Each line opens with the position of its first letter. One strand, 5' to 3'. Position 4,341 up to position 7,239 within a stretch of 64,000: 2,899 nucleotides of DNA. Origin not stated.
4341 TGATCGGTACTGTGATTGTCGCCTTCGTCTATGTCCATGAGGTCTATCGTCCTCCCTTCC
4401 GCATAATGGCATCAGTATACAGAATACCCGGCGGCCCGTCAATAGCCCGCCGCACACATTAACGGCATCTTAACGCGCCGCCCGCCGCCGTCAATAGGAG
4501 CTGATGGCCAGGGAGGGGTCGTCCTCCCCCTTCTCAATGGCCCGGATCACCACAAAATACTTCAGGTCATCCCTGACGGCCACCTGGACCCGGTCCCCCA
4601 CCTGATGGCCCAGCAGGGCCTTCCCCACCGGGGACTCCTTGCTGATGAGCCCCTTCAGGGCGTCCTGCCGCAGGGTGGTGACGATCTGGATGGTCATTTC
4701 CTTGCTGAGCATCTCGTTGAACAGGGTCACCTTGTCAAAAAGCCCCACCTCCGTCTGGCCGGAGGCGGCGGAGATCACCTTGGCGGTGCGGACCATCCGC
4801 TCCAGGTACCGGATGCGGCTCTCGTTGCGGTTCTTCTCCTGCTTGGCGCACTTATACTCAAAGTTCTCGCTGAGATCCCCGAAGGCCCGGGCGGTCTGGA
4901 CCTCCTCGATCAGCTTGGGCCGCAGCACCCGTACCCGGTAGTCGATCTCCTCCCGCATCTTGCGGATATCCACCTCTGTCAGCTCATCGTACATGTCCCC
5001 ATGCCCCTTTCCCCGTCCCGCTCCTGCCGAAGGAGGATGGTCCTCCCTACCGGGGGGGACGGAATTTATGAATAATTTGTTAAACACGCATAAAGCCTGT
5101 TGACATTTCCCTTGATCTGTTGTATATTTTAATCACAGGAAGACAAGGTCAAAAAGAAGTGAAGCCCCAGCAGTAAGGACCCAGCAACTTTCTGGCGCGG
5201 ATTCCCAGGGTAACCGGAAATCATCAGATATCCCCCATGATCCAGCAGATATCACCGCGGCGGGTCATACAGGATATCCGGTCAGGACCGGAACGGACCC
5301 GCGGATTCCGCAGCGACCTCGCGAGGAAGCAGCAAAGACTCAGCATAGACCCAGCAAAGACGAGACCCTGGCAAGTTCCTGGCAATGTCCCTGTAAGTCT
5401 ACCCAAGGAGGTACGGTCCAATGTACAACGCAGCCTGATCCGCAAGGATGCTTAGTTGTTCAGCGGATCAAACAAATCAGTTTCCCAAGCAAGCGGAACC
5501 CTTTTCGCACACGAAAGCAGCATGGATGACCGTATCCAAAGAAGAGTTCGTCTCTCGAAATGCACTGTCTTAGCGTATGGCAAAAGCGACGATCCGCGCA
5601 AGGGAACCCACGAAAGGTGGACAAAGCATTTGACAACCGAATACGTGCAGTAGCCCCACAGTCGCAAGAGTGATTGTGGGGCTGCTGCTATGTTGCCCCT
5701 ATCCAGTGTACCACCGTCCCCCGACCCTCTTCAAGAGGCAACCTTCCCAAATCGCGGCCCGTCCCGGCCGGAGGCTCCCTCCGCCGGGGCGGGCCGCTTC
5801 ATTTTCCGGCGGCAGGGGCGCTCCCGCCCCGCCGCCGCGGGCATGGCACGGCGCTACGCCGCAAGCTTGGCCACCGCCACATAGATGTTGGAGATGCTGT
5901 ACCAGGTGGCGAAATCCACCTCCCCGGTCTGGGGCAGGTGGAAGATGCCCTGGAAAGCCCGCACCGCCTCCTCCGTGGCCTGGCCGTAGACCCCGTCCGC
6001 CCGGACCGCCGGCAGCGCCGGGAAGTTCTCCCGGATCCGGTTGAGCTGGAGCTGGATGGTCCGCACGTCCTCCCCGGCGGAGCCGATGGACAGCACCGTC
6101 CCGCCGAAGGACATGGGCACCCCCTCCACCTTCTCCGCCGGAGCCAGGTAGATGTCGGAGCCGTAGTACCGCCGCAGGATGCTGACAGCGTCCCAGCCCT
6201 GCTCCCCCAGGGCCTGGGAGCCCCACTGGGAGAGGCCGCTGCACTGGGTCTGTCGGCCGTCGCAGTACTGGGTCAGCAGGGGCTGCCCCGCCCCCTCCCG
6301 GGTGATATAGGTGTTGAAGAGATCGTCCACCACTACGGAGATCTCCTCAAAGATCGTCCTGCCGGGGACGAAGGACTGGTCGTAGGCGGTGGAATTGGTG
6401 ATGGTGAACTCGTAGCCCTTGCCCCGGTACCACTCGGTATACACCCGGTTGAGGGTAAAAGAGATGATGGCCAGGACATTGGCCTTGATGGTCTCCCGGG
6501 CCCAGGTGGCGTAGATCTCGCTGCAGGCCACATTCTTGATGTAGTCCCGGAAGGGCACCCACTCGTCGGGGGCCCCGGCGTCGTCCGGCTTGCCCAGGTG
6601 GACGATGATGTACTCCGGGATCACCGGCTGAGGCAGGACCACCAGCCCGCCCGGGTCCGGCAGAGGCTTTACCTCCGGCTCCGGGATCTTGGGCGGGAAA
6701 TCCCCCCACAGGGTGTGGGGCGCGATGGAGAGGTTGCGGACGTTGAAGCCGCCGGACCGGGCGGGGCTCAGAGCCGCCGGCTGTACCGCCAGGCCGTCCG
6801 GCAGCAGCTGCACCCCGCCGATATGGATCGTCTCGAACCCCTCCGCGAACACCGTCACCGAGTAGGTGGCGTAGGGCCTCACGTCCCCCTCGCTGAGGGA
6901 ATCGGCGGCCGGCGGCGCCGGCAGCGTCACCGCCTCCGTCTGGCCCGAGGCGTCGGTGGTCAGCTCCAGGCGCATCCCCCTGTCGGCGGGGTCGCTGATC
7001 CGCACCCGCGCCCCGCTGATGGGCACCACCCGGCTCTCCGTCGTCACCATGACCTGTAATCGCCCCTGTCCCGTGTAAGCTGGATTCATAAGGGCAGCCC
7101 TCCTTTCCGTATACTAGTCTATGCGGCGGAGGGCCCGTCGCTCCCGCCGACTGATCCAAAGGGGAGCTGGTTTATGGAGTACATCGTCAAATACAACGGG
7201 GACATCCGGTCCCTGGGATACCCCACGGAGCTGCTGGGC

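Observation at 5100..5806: Orphan consensus promoter driving a 550-670 nt GC-poor, ORF-less, hairpin-rich transcript between greA and sleC (candidate large structured ncRNA)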

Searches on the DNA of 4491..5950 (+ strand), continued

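Call 39: search_with_rna_model(model_id=R1, sources=[window, L001, L101, L006, L139, L103, L091, L147, L116, L162, L140, L007, L008, L009, L081, L060, L056, L068, L206, L207, L208], max_evalue=1e-20, make_alignment=true)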
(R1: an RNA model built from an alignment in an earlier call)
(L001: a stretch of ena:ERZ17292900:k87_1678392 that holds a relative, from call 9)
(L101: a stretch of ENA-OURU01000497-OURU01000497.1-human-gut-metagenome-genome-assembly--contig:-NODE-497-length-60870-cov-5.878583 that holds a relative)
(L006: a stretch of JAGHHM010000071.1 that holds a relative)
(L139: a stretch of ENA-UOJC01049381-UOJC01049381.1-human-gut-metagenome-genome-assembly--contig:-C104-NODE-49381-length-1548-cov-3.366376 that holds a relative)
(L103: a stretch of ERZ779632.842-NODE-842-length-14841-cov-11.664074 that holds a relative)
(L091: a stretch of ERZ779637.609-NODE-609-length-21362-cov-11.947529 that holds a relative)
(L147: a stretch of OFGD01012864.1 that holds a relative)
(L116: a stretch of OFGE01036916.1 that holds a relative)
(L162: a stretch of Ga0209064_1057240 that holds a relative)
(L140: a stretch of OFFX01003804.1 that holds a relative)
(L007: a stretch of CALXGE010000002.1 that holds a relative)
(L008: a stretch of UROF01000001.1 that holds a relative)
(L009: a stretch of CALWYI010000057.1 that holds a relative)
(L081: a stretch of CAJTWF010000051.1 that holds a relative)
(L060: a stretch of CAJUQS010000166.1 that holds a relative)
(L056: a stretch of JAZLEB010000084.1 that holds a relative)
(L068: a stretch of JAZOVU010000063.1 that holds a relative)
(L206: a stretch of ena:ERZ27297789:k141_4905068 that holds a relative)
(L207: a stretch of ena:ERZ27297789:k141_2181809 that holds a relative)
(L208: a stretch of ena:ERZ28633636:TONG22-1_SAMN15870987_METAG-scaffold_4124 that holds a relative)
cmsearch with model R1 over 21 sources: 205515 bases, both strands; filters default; matches with E-value up to 1e-20: 21.
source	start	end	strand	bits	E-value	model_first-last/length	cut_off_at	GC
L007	3484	3796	-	355.2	1.2e-116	1-315/315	no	0.49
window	5393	5705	+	354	2.9e-116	1-315/315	no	0.51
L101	8409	8721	-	353.8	3.4e-116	1-315/315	no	0.47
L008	3515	3827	-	351.4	2.2e-115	1-315/315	no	0.47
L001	5385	5696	-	345.5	2e-113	1-315/315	no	0.51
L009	3475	3793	-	343.1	1.2e-112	1-315/315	no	0.51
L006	3480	3793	-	340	1.4e-111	1-315/315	no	0.51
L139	1155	1474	-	323.6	4e-106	1-315/315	no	0.51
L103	12176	12510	+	250.9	6.2e-82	1-315/315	no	0.52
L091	2664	2998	-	250.2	9.9e-82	1-315/315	no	0.52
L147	2147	2481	+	249.5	1.8e-81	1-315/315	no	0.53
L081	3534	3868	-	249.1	2.4e-81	1-315/315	no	0.52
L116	719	1053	+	247.5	8.1e-81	1-315/315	no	0.52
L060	3534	3865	-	245.5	3.8e-80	1-315/315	no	0.53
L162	679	1010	+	242.2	4.7e-79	1-315/315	no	0.53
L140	7118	7448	-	235.1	1.1e-76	1-315/315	no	0.52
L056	2325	2629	-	208.6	7e-68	1-315/315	no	0.41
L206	822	1123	-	168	2.4e-54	1-315/315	no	0.39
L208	855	1156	-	126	2.2e-40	1-315/315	no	0.48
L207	856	1156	-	124.8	5.2e-40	1-315/315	no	0.46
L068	3579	3885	-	110.4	3.4e-35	1-315/315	no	0.38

Alignment A3: 21 matches aligned to the model, 365 columns, each read 5' to 3' on its own strand. Consensus structure (alignment columns), stored with it:
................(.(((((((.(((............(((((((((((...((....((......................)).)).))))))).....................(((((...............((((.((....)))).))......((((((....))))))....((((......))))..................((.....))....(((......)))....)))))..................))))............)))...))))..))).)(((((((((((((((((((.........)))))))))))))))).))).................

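Call 43: search_rna_families(sources=[L056, L068, L206, L207, L208, L060, L081], threshold=evalue, max_evalue=10)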
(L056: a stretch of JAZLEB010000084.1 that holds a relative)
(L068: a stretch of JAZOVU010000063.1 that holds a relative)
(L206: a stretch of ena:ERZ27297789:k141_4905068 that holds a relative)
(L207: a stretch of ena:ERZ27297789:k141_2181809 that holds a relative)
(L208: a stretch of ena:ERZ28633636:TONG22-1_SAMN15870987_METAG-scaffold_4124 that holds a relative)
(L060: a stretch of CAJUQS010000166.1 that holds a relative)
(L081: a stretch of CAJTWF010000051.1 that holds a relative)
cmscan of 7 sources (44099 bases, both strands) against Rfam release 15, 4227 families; matches with E-value up to 10: 14.
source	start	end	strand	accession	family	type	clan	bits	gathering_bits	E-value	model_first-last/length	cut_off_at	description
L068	5705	6049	-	RF00010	RNaseP_bact_a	Gene; ribozyme;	CL00002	276.3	100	2.7e-89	1-367/367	no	Bacterial RNase P class A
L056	4555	4671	+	RF01405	STnc490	Gene; sRNA;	-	55.1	56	3.5e-08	1-124/124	no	STnc490 Hfq binding RNA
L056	4503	4582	-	RF00506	Thr_leader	Cis-reg; leader;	-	33.3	55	0.015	1-118/118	no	Threonine operon leader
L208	3002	3056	-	RF00506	Thr_leader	Cis-reg; leader;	-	31.2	55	0.049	1-118/118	no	Threonine operon leader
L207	3025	3067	+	RF03560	mir-3926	Gene; miRNA;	-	27.9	82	0.44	11-53/63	no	mir-3926 microRNA precursor family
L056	4504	4576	-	RF02869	ncS025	Gene; sRNA;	-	26.7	46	0.91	1-85/85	no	Burkholderia sRNA 25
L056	1700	1759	+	RF01147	sR12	Gene; snRNA; snoRNA; CD-box;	-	22.8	38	1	1-52/52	no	Small nucleolar RNA sR12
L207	3025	3067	-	RF03560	mir-3926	Gene; miRNA;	-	22.8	82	8.2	11-53/63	no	mir-3926 microRNA precursor family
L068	2457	2543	-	RF01522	TB10Cs1H1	Gene; snRNA; snoRNA; HACA-box;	-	22.7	45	2.5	1-71/71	no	Trypanosomatid snoRNA TB10Cs1H1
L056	4443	4542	+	RF00506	Thr_leader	Cis-reg; leader;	-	22.6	55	5.2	1-118/118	no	Threonine operon leader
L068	4670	4736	-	RF00339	snoR60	Gene; snRNA; snoRNA; CD-box;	CL00074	22.1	40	3.8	1-72/72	no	Small nucleolar RNA snoR60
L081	6738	6802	-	RF03598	MIR6024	Gene; miRNA;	-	21.8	72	5.3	1-99/99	no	MIR6024 microRNA precursor family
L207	160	227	+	RF01145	sR14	Gene; snRNA; snoRNA; CD-box;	-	16.9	38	3.2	1-54/54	no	Small nucleolar RNA sR14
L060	2009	2032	+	RF01855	Plant_SRP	Gene;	CL00003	15.5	105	2.7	186-209/305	no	Plant signal recognition particle RNA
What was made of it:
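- On ROOL (RF03087), GOLLD (RF01998), OLE (RF01071): Seven homolog loci show nothing overlapping the RNA (call 43).
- On RNase P RNA: A bona fide RNase P class A gene lies elsewhere in L068 (5705-6049, 276 bits, call 43).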

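Call 44: build_rna_model(alignment_id=A3)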
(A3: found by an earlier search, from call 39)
Model R2 built from alignment A3 (21 sequences, 365 columns); structure: stored with the alignment.
model positions 317; base pairs 71; branch points 6; effective number of sequences 2.35; information 0.59 bits per position. Calibrated on 0.2 Mb of random sequence (short: E-values are rough).
structure used (alignment columns):
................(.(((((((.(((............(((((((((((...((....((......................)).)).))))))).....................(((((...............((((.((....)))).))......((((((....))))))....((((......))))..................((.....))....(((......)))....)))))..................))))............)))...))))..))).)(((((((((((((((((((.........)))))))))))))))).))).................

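Call 45: search_with_rna_model(model_id=R2, sources=[window, L010, L011, L012, L013, L014, L015, L016, L017, L018, L019, L020, L021, L022, L023, L024, L025, L026, L027, L028, L029, L030, L031, L032, L033, L034, L035, L036, L037, L038, L039, L040, L041, L042, L043, L044, L045, L046, L047, L048, L049, L050, L051, L052, L053, L054, L055, L057, L058, L059, L061, L062, L063, L064, L065, L066, L067, L069, L070, L071, L072, L073, L074, L075, L076, L077, L078, L079, L080, L082, L083, L084, L085, L210, L212, L214, L096, L141], max_evalue=0.1)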
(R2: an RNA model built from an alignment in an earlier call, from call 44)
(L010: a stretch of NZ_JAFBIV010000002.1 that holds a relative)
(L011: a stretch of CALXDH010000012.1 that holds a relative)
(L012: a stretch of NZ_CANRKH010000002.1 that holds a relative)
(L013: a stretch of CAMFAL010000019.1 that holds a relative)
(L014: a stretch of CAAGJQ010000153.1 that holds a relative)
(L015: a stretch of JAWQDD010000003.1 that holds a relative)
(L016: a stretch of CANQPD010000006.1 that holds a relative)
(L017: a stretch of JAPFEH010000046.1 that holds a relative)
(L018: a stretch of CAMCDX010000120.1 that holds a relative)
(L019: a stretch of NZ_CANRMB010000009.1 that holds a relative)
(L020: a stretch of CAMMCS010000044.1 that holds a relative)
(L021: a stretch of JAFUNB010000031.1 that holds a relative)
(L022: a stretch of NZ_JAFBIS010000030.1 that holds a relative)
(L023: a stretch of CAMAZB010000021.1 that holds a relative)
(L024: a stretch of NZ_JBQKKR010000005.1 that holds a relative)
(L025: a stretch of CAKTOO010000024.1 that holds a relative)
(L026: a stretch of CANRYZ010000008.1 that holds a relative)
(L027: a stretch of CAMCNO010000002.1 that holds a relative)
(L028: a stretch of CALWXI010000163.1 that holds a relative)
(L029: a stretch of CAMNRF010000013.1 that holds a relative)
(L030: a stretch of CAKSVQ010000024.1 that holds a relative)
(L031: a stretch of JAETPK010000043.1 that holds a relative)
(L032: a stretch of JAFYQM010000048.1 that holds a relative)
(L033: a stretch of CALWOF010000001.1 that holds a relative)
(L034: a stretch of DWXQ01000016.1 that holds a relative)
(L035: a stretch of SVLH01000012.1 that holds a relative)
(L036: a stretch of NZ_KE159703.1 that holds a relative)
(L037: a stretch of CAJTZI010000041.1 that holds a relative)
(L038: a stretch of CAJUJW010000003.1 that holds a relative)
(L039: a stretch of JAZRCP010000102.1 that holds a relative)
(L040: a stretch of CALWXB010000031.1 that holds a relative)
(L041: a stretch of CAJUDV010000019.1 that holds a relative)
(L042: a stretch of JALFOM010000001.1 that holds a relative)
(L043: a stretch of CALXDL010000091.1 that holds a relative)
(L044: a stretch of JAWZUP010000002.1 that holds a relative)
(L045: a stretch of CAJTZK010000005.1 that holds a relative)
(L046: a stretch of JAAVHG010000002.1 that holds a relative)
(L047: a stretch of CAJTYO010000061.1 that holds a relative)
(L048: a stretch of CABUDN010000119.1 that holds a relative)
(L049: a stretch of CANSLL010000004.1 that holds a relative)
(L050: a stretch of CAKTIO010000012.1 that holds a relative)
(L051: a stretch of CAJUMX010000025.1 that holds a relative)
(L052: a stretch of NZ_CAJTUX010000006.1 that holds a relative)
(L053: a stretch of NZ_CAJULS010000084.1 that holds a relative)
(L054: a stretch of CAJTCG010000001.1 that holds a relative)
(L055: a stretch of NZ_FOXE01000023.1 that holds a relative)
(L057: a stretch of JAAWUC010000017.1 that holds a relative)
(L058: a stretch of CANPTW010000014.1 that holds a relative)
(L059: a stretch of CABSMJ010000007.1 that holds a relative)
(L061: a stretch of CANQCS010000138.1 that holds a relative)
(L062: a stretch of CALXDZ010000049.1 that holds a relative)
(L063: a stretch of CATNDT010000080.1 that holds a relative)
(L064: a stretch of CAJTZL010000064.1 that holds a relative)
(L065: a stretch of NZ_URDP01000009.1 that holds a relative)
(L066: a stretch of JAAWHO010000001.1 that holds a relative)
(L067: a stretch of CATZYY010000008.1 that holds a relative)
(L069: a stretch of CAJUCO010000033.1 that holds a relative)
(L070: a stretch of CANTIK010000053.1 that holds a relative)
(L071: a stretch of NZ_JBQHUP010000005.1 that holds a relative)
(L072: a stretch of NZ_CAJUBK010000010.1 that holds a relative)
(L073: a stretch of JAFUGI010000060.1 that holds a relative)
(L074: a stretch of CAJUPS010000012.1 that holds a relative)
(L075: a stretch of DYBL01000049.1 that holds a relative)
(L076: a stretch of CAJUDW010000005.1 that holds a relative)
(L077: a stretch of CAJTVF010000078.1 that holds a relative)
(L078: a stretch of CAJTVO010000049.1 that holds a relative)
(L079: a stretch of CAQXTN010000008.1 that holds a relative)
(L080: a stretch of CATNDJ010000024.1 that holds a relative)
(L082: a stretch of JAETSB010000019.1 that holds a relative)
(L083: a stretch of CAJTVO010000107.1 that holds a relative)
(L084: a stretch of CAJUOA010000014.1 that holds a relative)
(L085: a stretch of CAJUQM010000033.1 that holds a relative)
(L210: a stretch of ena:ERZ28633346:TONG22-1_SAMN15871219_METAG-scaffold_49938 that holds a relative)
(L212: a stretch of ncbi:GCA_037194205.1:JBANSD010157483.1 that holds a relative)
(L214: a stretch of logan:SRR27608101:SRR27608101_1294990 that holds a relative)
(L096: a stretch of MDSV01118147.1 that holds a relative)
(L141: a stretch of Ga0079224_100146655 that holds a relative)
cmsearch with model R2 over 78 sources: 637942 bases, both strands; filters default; matches with E-value up to 0.1: 6.
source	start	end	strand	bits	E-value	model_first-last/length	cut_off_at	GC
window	5393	5705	+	318.7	4.3e-109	1-317/317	no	0.51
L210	1144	1269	-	32.7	2.4e-09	1-317/317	no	0.45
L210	1087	1219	+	28.1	9.7e-08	1-317/317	no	0.48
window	5630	5729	-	27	2.5e-07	1-317/317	no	0.58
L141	1285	1429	+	23.8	3.2e-06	1-317/317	no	0.3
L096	3748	3823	+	21.8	1.6e-05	1-94/317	3'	0.3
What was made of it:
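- Tried and rejected: Model R2 found none in 72 further loci (call 45).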

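Call 59: search_dna_similar(query=window:5393-5705:+, collection=plasmids, mode=distant, max_evalue=0.001, max_rows=10)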
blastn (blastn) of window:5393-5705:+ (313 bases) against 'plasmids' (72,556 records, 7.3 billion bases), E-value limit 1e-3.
No match.

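Call 60: search_dna_similar(query=window:5393-5705:+, collection=phages, mode=distant, max_evalue=0.001, max_rows=10)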
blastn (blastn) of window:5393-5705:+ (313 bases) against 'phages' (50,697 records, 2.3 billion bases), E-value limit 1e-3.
No match.

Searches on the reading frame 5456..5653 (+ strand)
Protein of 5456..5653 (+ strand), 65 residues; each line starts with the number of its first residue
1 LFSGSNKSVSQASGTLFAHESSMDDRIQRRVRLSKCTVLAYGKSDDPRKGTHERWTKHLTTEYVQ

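Call 8: search_protein_families(library=pfam, proteins=[window:5456-5653:+], max_evalue=0.1)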
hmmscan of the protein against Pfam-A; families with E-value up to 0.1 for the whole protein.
window:5456-5653:+ (65 aa): 1 family
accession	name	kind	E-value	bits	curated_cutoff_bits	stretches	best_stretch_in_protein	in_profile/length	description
PF13556.12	HTH_30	-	0.034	14.4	27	1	5-36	11-42/59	PucR C-terminal helix-turn-helix domain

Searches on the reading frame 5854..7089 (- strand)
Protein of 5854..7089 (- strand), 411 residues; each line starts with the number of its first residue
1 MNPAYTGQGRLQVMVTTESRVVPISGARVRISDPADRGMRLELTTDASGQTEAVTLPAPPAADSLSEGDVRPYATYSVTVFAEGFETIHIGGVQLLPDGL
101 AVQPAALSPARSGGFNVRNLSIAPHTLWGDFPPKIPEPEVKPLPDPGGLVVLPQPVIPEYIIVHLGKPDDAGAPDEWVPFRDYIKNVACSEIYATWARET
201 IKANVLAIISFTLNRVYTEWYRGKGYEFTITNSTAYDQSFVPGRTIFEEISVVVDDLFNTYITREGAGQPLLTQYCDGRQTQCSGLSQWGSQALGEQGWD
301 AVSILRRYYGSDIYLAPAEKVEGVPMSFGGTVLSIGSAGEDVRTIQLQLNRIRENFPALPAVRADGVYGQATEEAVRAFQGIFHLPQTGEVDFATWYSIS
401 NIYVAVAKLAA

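Call 8: search_protein_families(library=pfam, proteins=[window:5854-7089:-], max_evalue=0.1)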
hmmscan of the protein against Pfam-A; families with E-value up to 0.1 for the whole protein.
window:5854-7089:- (411 aa): 3 families
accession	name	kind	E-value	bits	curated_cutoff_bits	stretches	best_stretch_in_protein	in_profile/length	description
PF01471.23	PG_binding_1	-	2.3e-14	53.7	23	1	339-397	2-55/57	Putative peptidoglycan binding domain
PF13620.12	CarboxypepD_reg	-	6.9e-05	23.6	32.3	0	12-50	3-39/82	Carboxypeptidase regulatory-like domain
PF08486.15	SpoIID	-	0.0012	19.8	23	1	177-235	10-63/97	Stage II sporulation protein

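Call 9: find_encoding_contigs(protein=window:5854-7089:-, flank=4000, max_places=10)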
Protein window:5854-7089:- (411 aa): 6 contigs read that carry it; 5 places shown.
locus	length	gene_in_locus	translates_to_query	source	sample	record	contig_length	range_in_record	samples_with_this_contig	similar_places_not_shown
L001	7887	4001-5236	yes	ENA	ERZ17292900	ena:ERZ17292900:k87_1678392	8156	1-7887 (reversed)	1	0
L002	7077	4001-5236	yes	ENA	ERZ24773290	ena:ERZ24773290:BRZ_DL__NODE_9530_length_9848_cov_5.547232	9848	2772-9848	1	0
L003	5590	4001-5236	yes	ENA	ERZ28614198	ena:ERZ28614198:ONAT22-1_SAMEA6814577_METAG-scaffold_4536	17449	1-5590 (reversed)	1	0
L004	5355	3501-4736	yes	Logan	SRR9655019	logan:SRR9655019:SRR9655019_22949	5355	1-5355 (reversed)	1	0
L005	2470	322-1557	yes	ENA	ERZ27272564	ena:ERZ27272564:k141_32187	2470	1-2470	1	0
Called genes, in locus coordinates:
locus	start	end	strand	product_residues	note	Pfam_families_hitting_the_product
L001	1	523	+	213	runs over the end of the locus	PF00702:Hydrolase, PF13419:HAD_2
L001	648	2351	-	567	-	PF00082:Peptidase_S8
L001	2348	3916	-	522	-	PF00082:Peptidase_S8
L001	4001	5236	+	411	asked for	PF01471:PG_binding_1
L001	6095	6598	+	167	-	PF03449:GreA_GreB_N, PF01272:GreA_GreB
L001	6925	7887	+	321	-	?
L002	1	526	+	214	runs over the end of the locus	PF00702:Hydrolase, PF13419:HAD_2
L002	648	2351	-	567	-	PF00082:Peptidase_S8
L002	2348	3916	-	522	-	PF00082:Peptidase_S8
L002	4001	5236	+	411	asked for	PF01471:PG_binding_1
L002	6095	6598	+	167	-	PF03449:GreA_GreB_N, PF01272:GreA_GreB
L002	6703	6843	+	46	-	-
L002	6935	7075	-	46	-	?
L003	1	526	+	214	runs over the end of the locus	PF00702:Hydrolase, PF13419:HAD_2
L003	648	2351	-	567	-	PF00082:Peptidase_S8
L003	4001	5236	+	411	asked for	PF01471:PG_binding_1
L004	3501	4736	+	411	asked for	PF01471:PG_binding_1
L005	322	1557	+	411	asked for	PF01471:PG_binding_1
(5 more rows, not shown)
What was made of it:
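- Checked: Gene callers leave the gap empty in near-identical contigs (call 9).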
